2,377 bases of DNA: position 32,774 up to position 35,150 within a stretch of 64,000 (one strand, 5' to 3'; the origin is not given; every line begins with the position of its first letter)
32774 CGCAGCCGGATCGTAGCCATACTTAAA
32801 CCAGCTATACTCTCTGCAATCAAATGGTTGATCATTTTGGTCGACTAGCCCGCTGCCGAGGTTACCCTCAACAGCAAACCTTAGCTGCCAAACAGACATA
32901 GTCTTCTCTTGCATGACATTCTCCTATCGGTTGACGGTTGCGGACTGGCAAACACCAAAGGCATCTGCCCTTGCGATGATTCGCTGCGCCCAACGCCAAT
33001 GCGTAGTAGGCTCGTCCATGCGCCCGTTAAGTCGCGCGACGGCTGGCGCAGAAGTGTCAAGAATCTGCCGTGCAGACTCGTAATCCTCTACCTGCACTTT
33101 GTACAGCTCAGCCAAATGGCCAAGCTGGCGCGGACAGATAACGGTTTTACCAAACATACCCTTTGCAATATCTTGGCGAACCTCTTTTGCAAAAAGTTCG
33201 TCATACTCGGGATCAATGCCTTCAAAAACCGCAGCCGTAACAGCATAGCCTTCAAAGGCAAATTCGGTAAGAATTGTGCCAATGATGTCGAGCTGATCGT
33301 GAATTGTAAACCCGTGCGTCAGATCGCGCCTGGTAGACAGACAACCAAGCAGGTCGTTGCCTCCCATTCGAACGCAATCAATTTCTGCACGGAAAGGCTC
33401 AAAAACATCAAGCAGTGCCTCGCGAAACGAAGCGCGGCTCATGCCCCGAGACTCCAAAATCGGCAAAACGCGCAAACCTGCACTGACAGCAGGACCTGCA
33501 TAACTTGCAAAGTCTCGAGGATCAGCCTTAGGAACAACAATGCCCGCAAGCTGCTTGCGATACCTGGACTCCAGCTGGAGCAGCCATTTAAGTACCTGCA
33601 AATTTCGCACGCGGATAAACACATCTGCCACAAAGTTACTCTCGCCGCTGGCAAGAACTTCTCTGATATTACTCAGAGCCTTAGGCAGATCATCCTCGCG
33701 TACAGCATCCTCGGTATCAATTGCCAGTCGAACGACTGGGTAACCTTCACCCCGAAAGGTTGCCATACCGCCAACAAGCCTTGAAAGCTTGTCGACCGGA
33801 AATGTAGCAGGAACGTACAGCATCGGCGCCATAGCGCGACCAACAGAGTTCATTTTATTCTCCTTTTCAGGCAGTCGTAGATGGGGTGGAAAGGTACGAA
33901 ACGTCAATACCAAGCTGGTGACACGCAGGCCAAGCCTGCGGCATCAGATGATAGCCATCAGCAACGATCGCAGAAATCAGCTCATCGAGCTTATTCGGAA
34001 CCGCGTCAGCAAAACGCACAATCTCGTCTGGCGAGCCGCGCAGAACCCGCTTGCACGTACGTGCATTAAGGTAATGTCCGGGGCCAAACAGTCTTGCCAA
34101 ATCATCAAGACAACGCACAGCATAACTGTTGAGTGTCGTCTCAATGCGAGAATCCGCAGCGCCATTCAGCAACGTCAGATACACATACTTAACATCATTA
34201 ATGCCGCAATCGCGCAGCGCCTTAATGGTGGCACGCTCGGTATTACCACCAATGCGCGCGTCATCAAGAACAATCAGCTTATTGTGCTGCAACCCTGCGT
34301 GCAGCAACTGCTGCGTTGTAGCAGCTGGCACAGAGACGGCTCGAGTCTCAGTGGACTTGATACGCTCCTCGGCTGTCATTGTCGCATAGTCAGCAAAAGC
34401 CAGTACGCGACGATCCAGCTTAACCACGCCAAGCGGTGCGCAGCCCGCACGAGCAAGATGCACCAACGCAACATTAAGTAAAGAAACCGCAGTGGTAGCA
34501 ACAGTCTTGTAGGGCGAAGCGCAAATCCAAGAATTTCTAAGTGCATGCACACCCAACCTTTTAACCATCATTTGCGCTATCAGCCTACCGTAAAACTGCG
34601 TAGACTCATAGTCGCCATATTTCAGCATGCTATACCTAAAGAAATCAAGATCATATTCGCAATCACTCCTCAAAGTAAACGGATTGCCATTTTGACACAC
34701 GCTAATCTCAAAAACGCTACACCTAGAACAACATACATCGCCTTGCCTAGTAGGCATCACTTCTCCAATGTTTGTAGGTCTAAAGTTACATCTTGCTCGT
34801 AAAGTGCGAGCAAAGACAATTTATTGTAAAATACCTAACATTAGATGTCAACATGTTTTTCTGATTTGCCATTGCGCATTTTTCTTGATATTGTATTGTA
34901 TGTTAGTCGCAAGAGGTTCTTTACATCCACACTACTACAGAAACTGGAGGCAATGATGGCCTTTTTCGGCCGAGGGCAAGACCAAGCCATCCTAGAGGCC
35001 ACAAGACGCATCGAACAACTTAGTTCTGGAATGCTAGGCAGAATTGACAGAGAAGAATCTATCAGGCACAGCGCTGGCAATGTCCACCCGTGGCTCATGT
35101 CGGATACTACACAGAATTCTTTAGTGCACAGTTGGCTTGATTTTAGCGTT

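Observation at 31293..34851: Four-gene PRTase / CitE-like / PRTase / HAD operon lacking the usual ATP-grasp partner, with a DxW HAD motif I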

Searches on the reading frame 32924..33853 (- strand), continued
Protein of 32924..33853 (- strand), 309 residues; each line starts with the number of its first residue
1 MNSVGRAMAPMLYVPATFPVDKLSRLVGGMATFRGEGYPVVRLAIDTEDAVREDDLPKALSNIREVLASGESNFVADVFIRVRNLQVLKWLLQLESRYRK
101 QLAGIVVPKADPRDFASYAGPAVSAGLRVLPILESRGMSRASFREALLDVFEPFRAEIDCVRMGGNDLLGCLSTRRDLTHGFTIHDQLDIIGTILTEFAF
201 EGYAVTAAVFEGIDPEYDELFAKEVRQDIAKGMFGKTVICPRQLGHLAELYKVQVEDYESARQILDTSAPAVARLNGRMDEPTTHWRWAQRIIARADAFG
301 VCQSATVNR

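Call 48: search_solved_structures(query=A2, max_evalue=0.01, show_alignments=2)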
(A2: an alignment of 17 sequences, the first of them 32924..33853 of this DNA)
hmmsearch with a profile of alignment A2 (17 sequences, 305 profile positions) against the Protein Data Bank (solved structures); distinct sequences matched with E-value up to 0.01: 11.
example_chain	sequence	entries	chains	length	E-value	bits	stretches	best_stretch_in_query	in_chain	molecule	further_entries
3qll_A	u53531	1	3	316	3e-07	33.3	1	197-288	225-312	Citrate lyase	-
8khl_A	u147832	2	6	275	2.8e-06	30.1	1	1-126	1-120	Probable acyl-CoA lyase beta chain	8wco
9nzb_A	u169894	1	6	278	2.9e-06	30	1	1-126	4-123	Acyl-CoA lyase beta chain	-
5ugr_A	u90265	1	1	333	5.7e-05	25.8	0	222-299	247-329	Malyl-CoA lyase/beta-methylmalyl-CoA lyase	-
6aq4_A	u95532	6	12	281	7.3e-05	25.4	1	152-275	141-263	Citrate lyase subunit beta-like protein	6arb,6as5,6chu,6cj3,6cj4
1u5h_A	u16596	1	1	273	7.5e-05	25.4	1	152-275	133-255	citE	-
1z6k_A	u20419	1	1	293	8.4e-05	25.2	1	152-275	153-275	Citrate Lyase beta subunit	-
1u5v_A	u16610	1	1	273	0.00015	24.4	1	152-275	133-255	citE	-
4l9y_A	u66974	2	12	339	0.00048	22.7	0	208-289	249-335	Malyl-CoA lyase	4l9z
5vxc_A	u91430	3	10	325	0.0017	21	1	8-258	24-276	Citrate lyase subunit beta-like protein, mitochondrial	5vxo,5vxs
1sgj_A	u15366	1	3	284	0.0051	19.4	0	211-269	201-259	citrate lyase, beta subunit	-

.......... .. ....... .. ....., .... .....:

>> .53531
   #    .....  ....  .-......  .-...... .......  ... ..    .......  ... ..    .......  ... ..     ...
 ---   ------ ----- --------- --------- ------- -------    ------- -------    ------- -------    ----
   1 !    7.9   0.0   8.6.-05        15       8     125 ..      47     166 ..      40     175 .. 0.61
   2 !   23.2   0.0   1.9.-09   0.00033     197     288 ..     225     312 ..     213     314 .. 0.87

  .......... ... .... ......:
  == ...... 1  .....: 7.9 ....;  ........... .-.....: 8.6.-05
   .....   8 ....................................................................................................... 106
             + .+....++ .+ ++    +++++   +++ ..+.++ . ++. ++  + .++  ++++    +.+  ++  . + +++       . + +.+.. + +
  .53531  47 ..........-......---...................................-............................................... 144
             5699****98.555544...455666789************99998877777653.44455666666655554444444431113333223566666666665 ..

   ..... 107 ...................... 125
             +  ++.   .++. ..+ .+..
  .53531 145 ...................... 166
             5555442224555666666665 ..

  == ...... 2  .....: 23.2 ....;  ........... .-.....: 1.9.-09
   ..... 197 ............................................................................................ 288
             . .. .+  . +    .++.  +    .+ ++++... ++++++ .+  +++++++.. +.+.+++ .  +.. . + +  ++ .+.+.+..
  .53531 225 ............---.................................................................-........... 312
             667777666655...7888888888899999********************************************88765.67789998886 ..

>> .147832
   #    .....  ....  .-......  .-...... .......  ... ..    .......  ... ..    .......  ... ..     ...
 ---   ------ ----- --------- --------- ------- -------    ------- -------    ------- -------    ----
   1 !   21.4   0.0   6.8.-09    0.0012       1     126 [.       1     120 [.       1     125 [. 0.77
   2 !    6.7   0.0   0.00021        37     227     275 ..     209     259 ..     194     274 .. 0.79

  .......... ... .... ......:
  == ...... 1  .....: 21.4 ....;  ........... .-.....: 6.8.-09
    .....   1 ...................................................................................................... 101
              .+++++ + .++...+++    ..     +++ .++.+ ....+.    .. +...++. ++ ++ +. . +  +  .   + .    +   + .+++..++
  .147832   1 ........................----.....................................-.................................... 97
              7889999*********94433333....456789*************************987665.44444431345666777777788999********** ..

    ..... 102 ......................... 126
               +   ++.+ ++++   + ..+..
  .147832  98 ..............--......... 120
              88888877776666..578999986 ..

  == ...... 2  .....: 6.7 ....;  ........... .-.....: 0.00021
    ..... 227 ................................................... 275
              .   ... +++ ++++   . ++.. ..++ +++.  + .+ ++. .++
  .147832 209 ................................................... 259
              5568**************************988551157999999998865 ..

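Call 76: find_related_loci(query=A9, collection=metagenome_contigs, flank=6000)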
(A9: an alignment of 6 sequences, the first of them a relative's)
Query A9 (345 aa) in metagenome_contigs; peptide patterns used: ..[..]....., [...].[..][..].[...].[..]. (x = any residue, [..] = any of these).
258 stretches matched a pattern; 70 encode a relative of the query (tblastn E <= 1e-3); 70 distinct loci.
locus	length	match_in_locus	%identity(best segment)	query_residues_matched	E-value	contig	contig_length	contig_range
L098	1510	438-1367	50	17-327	4e-114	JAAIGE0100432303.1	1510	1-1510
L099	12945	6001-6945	48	17-332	2e-101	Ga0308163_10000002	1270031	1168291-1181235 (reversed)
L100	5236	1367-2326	47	15-335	3e-97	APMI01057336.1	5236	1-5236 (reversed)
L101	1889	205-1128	49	17-325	1e-98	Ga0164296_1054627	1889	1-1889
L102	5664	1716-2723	46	18-327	3e-85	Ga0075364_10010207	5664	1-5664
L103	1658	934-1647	53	1-239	1e-86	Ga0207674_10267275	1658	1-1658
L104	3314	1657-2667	43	20-332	3e-82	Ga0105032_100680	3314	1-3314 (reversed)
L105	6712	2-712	53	88-325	2e-77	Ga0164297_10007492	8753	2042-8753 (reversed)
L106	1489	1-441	61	188-335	4e-60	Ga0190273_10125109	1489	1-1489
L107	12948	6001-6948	34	18-330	3e-51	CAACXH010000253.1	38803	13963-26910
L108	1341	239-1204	33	18-332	6e-52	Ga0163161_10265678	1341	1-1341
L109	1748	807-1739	32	18-323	8e-51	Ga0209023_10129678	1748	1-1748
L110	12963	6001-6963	32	18-332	2e-48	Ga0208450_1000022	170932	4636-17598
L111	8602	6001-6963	32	18-332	2e-48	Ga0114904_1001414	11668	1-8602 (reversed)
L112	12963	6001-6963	32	18-332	2e-48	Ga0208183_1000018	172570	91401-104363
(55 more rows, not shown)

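Call 78: search_protein_families(library=padloc, proteins=[window:32924-33853:-], max_evalue=0.01)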
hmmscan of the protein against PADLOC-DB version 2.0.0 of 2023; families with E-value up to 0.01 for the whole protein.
window:32924-33853:- (309 aa): 0 families

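Call 79: search_protein_families(library=phrogs, proteins=[window:32924-33853:-], max_evalue=0.01)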
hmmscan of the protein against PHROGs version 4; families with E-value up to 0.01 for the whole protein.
window:32924-33853:- (309 aa): 0 families

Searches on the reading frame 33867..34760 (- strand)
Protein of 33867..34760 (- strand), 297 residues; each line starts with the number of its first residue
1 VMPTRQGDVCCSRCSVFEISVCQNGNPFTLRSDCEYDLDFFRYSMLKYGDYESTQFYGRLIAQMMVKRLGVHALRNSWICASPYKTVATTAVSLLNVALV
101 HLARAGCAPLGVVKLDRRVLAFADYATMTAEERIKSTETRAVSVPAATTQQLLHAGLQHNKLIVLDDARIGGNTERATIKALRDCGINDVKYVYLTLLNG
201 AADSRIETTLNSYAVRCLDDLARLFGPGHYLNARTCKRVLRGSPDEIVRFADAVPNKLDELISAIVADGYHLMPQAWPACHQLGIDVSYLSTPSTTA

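Call 3: search_protein_families(library=pfam, proteins=[window:33867-34760:-], max_evalue=0.01)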
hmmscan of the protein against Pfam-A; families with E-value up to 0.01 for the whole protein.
window:33867-34760:- (297 aa): 1 family
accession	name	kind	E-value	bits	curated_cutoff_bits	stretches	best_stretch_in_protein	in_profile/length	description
PF15610.12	PRTase_3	-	5.3e-17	62.5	28.7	1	33-271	13-252/264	PRTase ComF-like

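Call 6: search_protein_families(library=ncbifam, proteins=[window:33867-34760:-], max_evalue=0.01)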
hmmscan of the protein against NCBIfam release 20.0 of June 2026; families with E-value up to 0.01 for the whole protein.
window:33867-34760:- (297 aa): 0 families

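Call 78: search_protein_families(library=padloc, proteins=[window:33867-34760:-], max_evalue=0.01)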
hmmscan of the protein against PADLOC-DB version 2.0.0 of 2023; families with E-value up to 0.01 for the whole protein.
window:33867-34760:- (297 aa): 0 families

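Call 79: search_protein_families(library=phrogs, proteins=[window:33867-34760:-], max_evalue=0.01)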
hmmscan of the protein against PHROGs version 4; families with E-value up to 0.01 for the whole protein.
window:33867-34760:- (297 aa): 1 family
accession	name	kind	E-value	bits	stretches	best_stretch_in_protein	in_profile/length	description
phrog_13415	-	unknown function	8.8e-08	32.8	1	40-270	22-252/285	-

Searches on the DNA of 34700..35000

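Call 60: search_rna_families(source=window, start=34700, end=35000, threshold=evalue, max_evalue=1)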
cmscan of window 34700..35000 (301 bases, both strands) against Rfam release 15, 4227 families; matches with E-value up to 1: 1.
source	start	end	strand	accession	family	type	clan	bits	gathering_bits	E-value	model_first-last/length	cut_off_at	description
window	34794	34823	+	RF02925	6A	Gene; sRNA;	-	17.7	41.2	0.91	6-35/52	no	6A RNA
